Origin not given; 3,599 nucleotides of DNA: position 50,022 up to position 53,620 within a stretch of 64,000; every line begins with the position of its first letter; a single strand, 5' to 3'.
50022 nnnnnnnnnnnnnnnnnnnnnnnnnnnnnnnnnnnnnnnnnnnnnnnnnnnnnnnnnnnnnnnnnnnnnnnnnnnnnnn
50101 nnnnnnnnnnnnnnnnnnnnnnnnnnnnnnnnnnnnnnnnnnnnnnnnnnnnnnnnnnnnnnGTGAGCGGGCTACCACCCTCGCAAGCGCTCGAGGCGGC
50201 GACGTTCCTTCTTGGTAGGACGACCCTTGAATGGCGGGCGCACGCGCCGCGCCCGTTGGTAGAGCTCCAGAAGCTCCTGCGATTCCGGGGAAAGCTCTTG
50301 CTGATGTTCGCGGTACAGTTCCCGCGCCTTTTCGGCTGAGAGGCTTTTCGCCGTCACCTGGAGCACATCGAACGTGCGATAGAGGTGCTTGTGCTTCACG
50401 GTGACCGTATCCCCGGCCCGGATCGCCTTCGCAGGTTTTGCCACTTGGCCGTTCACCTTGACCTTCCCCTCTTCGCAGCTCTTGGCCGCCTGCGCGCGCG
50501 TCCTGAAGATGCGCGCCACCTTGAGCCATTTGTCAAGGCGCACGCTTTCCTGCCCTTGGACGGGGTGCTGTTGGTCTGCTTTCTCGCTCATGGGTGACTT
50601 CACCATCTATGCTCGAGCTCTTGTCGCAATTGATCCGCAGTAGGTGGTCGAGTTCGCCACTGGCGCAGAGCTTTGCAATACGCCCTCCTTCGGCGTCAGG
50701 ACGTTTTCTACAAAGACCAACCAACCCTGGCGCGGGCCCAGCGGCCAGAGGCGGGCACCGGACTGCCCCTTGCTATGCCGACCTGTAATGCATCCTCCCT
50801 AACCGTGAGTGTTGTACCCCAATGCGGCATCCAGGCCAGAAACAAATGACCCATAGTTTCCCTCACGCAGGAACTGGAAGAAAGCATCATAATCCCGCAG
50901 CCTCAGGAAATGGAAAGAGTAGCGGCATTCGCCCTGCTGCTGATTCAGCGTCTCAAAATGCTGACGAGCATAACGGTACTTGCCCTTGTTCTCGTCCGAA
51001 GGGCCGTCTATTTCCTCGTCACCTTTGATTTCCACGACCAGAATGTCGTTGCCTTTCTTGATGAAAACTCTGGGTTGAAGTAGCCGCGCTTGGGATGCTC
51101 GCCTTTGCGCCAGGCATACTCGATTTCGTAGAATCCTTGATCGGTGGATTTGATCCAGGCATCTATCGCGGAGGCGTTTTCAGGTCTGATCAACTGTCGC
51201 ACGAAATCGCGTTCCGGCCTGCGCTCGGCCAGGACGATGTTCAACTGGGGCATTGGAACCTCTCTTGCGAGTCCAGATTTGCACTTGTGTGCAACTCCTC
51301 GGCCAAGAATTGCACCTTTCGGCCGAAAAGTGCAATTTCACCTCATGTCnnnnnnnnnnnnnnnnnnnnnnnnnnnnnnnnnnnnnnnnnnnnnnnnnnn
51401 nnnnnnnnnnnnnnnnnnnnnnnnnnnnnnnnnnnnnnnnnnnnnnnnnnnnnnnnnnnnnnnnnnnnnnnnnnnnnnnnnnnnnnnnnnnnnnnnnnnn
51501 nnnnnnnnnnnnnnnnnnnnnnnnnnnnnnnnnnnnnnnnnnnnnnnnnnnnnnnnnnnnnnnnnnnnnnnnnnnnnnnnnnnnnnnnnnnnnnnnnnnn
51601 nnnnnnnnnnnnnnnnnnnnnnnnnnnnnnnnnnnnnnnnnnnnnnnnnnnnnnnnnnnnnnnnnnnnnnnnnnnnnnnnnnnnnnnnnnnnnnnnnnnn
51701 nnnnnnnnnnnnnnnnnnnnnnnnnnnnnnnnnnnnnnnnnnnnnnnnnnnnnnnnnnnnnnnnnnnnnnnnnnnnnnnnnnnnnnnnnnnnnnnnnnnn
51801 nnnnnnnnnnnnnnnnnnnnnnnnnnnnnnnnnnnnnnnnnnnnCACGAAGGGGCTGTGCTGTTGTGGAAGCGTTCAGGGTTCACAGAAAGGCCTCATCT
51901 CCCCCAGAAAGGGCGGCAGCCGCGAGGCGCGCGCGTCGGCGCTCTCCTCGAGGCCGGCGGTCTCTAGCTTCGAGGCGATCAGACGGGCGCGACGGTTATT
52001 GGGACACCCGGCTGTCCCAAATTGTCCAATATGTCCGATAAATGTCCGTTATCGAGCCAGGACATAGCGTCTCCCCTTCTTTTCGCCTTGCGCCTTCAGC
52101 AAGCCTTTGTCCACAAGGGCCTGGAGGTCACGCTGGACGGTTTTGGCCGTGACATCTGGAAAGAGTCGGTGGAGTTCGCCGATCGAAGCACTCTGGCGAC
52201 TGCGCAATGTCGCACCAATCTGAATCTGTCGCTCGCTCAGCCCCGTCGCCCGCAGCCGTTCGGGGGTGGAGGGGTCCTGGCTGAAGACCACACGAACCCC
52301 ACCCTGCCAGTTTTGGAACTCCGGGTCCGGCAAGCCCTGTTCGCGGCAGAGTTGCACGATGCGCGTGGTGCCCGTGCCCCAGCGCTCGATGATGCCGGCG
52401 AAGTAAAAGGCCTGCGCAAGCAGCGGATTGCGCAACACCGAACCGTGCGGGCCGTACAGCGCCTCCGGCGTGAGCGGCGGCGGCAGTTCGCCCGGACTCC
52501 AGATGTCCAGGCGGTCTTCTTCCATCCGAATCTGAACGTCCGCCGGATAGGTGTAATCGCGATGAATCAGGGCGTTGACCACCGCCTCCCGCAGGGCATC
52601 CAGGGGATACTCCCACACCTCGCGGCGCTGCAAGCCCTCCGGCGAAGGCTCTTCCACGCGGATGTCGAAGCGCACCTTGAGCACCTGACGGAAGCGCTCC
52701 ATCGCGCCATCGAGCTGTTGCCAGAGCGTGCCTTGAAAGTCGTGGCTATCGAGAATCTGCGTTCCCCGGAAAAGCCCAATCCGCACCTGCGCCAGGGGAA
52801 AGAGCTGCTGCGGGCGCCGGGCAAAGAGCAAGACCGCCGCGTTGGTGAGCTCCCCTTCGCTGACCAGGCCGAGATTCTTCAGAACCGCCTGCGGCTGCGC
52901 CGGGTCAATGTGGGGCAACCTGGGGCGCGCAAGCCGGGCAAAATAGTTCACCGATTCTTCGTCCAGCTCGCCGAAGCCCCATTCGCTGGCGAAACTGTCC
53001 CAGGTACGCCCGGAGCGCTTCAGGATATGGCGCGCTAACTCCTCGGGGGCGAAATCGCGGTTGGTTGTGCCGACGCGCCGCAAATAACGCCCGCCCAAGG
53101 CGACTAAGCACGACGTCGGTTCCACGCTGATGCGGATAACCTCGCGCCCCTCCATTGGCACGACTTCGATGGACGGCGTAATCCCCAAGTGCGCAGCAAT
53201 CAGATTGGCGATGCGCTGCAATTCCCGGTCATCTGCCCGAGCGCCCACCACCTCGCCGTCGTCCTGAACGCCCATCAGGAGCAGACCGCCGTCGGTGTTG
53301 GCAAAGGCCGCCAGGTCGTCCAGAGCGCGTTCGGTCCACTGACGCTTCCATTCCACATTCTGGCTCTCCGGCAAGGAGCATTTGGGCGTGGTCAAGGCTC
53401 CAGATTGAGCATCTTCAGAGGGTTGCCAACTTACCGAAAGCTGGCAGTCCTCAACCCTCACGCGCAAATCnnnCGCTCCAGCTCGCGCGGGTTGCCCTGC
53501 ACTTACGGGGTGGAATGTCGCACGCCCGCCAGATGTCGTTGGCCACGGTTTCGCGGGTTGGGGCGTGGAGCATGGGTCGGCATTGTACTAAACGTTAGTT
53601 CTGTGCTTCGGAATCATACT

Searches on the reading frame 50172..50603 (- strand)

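Call 43: search_protein_families(library=pfam, proteins=[window:50172-50603:-], max_evalue=1e-7)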
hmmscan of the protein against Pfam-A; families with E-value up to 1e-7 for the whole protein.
window:50172-50603:- (143 aa): 1 family
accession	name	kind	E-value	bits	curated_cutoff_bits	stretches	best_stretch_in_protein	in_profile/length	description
PF01479.30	S4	-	2.7e-13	49.9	22.8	1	21-67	1-48/48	S4 domain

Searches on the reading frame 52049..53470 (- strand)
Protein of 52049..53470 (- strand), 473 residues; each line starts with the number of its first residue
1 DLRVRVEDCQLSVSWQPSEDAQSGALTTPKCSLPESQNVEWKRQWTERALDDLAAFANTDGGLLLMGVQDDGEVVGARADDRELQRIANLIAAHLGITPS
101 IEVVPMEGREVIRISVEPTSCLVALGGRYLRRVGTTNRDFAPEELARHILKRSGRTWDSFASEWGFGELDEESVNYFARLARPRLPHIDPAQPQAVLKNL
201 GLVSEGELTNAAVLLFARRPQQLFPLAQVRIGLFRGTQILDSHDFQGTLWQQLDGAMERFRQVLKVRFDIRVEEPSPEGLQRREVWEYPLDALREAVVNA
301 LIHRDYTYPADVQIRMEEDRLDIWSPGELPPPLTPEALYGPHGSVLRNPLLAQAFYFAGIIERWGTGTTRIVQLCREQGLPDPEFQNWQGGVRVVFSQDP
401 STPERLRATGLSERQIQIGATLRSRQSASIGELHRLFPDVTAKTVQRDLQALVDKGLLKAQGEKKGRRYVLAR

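Call 43: search_protein_families(library=pfam, proteins=[window:52049-53470:-], max_evalue=1e-7)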
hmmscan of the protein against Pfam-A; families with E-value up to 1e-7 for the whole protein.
window:52049-53470:- (473 aa): 2 families
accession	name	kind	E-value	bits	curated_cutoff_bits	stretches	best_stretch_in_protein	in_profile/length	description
PF13749.12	HATPase_c_4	-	8.8e-23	80.6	26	1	311-396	3-89/89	Putative ATP-dependent DNA helicase recG C-terminal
PF04326.19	SLFN_AlbA_2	-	1.4e-14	55.1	25.3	1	35-138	1-115/118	Schlafen, AlbA_2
